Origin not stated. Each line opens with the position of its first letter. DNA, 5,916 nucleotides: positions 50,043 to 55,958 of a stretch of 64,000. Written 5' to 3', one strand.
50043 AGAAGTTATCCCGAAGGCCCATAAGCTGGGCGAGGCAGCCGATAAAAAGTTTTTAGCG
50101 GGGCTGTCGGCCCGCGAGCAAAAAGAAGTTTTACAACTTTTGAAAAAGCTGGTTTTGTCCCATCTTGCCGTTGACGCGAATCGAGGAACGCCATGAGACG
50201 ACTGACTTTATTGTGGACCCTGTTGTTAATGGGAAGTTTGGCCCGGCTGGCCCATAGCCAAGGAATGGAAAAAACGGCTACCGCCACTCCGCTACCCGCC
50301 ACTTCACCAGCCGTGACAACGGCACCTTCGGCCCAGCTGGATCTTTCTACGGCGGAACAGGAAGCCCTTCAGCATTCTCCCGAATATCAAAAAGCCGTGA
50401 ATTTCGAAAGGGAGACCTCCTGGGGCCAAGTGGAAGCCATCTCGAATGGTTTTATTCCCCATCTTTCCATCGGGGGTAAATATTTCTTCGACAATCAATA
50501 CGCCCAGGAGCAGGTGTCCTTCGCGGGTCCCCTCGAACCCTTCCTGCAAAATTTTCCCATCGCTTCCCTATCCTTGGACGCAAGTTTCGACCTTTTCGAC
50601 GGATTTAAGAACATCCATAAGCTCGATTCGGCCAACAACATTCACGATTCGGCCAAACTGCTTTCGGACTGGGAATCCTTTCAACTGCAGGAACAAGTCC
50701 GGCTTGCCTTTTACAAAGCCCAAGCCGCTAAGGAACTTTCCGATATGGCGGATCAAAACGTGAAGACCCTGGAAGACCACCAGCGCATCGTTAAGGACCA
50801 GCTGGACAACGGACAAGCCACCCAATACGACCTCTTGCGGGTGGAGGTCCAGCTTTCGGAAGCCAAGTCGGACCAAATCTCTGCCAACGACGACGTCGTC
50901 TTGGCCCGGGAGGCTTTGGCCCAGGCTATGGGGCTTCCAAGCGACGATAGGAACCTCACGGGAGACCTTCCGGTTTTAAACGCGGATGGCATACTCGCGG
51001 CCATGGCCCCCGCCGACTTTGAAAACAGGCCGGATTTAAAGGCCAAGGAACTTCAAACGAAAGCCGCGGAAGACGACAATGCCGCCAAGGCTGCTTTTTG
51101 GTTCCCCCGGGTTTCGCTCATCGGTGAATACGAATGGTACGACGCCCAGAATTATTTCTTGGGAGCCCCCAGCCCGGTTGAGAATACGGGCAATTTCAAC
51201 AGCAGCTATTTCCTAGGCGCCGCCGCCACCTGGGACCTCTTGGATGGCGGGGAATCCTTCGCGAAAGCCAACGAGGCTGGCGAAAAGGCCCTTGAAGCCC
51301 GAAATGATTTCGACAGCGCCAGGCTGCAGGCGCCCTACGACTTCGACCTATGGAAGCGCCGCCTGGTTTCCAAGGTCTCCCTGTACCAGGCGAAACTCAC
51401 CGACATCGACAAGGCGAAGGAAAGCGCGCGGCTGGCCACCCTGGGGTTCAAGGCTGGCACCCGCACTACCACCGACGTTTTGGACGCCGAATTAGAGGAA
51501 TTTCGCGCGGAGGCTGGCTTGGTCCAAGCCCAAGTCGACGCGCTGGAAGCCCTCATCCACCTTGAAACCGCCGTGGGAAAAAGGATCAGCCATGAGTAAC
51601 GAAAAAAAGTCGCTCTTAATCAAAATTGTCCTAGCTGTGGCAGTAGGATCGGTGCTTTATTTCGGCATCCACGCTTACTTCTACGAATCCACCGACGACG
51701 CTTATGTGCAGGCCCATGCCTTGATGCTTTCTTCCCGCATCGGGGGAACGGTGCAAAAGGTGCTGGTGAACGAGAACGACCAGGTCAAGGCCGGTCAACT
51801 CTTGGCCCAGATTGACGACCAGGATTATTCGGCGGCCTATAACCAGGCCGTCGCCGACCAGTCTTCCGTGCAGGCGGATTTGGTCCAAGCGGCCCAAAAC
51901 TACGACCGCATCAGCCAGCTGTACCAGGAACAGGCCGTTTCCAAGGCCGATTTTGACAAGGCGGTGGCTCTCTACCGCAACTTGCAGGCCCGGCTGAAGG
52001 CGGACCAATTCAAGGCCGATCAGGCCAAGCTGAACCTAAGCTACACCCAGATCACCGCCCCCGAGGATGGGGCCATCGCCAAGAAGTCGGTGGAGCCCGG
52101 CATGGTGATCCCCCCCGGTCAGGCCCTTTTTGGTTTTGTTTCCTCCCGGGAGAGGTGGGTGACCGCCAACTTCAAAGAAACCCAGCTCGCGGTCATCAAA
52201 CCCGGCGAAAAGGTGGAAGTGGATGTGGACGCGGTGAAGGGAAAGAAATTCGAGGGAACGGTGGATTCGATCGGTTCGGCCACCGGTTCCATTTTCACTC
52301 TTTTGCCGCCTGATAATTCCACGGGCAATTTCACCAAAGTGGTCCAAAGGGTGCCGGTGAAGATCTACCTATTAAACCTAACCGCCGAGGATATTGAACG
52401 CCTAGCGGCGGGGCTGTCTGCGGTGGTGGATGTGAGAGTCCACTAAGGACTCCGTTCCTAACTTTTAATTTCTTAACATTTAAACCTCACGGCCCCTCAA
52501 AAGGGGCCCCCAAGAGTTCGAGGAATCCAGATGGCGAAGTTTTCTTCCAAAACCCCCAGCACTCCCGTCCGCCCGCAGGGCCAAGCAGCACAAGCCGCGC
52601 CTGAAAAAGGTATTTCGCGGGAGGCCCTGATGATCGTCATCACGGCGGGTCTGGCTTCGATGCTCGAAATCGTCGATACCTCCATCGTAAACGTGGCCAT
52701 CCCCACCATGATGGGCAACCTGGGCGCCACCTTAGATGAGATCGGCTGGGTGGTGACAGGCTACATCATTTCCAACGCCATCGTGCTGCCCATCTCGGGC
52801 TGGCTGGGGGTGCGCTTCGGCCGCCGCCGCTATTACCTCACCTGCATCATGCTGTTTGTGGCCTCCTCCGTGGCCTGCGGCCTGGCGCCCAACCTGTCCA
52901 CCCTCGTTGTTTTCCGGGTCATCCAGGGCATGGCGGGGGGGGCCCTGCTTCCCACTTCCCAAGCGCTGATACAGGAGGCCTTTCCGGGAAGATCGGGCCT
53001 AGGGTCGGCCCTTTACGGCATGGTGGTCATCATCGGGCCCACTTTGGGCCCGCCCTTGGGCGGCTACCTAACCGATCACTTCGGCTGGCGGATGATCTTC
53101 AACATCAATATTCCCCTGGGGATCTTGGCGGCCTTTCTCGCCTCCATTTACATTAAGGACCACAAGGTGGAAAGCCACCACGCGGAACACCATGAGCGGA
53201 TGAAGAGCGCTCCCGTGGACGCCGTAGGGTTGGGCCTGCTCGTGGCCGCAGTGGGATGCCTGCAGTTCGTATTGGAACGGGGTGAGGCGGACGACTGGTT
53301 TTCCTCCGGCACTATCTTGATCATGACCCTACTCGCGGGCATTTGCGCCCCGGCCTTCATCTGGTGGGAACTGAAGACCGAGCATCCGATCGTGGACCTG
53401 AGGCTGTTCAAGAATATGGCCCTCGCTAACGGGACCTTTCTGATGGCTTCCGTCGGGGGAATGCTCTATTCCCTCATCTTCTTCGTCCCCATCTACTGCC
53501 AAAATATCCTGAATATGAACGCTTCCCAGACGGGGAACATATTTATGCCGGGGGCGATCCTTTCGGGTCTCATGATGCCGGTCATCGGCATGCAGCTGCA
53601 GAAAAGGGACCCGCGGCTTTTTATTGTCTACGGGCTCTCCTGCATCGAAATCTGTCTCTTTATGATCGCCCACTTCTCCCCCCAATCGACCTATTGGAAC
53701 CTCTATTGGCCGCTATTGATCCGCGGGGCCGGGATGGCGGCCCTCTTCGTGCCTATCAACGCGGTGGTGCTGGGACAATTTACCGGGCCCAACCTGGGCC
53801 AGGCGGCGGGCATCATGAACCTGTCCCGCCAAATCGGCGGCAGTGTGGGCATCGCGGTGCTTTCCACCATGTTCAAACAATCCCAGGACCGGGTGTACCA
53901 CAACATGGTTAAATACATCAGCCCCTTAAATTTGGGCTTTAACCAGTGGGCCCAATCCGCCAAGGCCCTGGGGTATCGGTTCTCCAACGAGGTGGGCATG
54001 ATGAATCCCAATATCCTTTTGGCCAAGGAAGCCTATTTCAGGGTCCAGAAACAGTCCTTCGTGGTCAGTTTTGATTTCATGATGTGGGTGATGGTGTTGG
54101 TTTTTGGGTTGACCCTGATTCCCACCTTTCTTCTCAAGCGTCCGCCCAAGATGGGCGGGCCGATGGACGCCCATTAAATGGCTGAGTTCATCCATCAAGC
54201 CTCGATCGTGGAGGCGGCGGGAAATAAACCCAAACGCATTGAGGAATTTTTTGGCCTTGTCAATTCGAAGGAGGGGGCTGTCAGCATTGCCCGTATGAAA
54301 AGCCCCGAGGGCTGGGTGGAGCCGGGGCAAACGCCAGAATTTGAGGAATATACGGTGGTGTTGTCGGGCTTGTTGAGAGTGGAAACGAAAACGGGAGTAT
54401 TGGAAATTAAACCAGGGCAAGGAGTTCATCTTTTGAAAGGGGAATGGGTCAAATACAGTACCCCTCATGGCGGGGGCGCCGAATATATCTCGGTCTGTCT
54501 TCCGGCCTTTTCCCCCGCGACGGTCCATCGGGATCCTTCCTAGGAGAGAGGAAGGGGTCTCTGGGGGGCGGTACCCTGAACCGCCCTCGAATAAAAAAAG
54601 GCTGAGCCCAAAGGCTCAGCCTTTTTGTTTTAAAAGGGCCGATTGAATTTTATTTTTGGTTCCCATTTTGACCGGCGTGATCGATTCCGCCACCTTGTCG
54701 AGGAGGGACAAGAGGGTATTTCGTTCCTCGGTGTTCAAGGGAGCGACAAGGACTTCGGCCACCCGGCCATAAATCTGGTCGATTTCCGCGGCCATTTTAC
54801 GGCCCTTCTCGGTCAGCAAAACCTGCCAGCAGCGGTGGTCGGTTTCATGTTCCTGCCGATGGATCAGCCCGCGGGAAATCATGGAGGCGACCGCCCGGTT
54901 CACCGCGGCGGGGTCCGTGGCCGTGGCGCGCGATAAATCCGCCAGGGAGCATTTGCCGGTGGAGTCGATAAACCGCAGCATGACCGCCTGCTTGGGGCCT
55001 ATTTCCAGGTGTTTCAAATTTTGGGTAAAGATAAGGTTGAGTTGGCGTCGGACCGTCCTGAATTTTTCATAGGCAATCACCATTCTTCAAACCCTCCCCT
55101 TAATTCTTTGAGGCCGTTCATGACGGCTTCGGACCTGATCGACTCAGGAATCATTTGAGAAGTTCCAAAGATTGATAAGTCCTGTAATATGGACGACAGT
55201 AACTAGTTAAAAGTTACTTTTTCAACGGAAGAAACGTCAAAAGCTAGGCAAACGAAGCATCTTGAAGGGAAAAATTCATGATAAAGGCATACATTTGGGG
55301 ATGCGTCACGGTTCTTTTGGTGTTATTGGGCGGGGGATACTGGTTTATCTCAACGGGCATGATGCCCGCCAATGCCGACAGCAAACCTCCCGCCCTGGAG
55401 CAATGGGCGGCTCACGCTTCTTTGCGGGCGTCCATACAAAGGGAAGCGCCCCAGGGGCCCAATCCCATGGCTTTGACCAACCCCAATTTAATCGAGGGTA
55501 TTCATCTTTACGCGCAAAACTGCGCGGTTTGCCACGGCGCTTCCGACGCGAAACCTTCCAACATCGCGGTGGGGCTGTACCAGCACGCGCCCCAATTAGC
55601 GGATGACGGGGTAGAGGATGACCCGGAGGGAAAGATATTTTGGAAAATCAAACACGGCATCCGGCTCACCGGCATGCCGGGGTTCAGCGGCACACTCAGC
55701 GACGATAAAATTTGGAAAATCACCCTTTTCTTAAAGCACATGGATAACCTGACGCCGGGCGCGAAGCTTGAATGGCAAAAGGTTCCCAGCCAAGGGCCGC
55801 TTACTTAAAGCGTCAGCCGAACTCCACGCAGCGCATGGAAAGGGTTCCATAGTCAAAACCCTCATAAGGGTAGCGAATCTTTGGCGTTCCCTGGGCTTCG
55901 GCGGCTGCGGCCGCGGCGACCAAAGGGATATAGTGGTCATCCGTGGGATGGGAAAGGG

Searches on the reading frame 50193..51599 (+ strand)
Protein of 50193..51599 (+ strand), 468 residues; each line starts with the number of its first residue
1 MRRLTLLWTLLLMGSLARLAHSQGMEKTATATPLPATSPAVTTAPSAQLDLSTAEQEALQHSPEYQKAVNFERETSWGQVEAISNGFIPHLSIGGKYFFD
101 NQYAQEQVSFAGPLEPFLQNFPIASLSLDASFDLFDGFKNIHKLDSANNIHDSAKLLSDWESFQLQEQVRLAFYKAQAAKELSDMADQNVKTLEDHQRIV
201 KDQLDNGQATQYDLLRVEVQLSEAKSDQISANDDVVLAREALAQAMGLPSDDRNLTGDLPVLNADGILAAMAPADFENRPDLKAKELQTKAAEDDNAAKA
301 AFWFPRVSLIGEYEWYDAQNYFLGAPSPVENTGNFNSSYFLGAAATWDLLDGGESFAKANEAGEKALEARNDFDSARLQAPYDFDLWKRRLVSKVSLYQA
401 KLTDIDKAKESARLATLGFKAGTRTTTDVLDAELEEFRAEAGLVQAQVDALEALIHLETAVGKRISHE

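Call 75: search_protein_families(library=pfam, proteins=[window:50193-51599:+], max_evalue=0.0001)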
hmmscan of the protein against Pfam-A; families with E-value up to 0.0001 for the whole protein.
window:50193-51599:+ (468 aa): 1 family
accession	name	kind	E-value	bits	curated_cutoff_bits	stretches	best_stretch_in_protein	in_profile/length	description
PF02321.23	OEP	-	4.7e-46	157.4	22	2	277-462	10-187/187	Outer membrane efflux protein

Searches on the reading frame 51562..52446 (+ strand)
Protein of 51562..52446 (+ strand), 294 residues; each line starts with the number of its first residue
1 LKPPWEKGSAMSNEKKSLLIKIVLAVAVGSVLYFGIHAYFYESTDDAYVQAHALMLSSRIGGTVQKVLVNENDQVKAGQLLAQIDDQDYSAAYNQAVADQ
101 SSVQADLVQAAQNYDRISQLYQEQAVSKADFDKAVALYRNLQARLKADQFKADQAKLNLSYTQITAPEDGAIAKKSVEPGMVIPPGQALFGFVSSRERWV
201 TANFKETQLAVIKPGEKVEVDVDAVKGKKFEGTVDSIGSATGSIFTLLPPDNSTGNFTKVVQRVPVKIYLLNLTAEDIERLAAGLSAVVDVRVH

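Call 75: search_protein_families(library=pfam, proteins=[window:51562-52446:+], max_evalue=0.0001)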
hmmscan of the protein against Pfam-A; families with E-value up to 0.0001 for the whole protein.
window:51562-52446:+ (294 aa): 5 families
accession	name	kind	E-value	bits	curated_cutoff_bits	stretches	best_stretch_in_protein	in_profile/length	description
PF16576.10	HlyD_D23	-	1.3e-22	80.6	30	1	54-238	20-185/214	Barrel-sandwich domain of CusB or HlyD membrane-fusion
PF13437.12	HlyD_3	-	2.3e-16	60.9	22.2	1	164-242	2-81/106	HlyD family secretion protein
PF00529.27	CusB_dom_1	-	2.6e-11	44.1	26.5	1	178-293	12-89/89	Cation efflux system protein CusB domain 1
PF13533.13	Biotin_lipoyl_2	-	8.3e-09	35.5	29.8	1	56-85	3-32/32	Biotin-lipoyl like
PF00364.28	Biotin_lipoyl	-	6.4e-06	26.3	22.1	0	56-84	45-73/73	Biotin-requiring enzyme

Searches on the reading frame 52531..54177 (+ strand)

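Call 75: search_protein_families(library=pfam, proteins=[window:52531-54177:+], max_evalue=0.0001)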
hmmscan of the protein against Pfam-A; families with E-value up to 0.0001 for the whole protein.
window:52531-54177:+ (548 aa): 3 families
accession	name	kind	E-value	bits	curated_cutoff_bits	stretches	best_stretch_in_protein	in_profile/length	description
PF07690.21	MFS_1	-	8.4e-63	212.8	33.4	1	41-440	3-346/347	Major Facilitator Superfamily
PF06609.19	TRI12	-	2.3e-12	46.6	23.2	1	47-334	53-345/599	Fungal trichothecene efflux pump (TRI12)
PF00083.30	Sugar_tr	-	8e-08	32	22.3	1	70-203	47-187/452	Sugar (and other) transporter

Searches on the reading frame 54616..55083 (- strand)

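Call 75: search_protein_families(library=pfam, proteins=[window:54616-55083:-], max_evalue=0.0001)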
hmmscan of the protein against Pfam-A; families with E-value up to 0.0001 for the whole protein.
window:54616-55083:- (155 aa): 3 families
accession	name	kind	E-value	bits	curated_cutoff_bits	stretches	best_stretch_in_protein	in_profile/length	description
PF12802.13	MarR_2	-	2.5e-10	40.8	27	1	30-84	5-60/61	MarR family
PF01047.28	MarR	-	7.7e-09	35.7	24.6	1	31-85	4-58/59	MarR family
PF21863.2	HTH_67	-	3.8e-06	27.1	27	1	27-135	167-261/268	Helix-turn-helix family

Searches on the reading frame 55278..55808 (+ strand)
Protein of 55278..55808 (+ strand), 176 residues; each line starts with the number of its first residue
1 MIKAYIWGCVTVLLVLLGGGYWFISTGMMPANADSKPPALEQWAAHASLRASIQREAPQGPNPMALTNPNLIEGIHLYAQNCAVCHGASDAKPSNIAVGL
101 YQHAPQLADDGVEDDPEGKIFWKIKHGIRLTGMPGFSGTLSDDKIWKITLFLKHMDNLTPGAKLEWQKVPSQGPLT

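Call 75: search_protein_families(library=pfam, proteins=[window:55278-55808:+], max_evalue=0.0001)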
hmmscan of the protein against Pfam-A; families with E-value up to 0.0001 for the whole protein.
window:55278-55808:+ (176 aa): 2 families
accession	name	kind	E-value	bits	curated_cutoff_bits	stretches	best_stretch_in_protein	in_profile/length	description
PF13442.11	Cytochrome_CBB3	-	2.8e-13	50.4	27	1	73-152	5-68/68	Cytochrome C oxidase, cbb3-type, subunit III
PF00034.26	Cytochrom_C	-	2.5e-08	35.6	21.3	1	73-155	3-89/90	Cytochrome c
